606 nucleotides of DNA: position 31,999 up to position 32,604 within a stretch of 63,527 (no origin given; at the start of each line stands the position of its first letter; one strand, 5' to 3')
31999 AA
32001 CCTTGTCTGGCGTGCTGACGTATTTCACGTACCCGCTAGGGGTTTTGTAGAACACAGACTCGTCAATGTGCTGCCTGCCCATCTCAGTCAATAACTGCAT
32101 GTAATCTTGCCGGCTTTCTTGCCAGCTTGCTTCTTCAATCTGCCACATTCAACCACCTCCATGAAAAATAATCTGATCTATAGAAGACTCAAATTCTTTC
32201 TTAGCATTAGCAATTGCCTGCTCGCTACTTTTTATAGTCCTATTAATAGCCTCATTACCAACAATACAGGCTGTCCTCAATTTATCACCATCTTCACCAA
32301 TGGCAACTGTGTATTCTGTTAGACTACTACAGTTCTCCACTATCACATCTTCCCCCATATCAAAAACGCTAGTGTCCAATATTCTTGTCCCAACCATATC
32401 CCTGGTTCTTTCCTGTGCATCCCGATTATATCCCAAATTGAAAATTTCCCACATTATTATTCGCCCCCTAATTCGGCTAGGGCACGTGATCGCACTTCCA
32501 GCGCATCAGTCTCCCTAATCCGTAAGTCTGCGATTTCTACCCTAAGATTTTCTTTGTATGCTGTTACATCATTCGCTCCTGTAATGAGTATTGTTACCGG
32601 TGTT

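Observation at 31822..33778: Translationally coupled MW trio divergent from a TrmB-like regulator, with an operator-like palindrome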

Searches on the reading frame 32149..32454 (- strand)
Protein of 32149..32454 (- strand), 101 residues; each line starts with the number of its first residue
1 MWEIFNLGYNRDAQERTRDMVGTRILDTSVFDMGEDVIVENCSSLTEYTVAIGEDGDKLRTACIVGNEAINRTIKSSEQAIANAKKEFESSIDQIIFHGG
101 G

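Call 6: search_protein_families(library=pfam, proteins=[window:32149-32454:-], max_evalue=1)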
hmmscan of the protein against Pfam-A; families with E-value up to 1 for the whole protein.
window:32149-32454:- (101 aa): 0 families

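Call 7: search_protein_families(library=ncbifam, proteins=[window:32149-32454:-], max_evalue=1)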
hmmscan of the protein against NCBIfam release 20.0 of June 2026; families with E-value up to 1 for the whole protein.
window:32149-32454:- (101 aa): 0 families

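Call 36: find_homologous_proteins(query=window:32149-32454:-, max_evalue=0.01)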
Query window:32149-32454:- (101 aa): 1 proteins with E <= 0.01 among 1 candidates.
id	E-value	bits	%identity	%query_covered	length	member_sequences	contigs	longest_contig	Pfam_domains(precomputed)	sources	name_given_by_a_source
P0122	9.1e-45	169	100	81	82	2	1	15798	-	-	-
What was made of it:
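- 32149..32454 (-): MW-10, second gene (101 aa). It starts 2 nt after the MW-9 stop, and its SD GGGGGCG is formed by the Gly-Gly-Glu codons that end MW-9. No homolog other than itself (call 36).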

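Call 59: search_protein_families(library=phrogs, proteins=[window:32149-32454:-], max_evalue=0.01)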
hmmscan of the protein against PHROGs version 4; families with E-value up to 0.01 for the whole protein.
window:32149-32454:- (101 aa): 0 families

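Call 60: search_protein_families(library=padloc, proteins=[window:32149-32454:-], max_evalue=0.01)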
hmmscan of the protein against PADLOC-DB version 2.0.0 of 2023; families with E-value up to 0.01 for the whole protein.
window:32149-32454:- (101 aa): 0 families
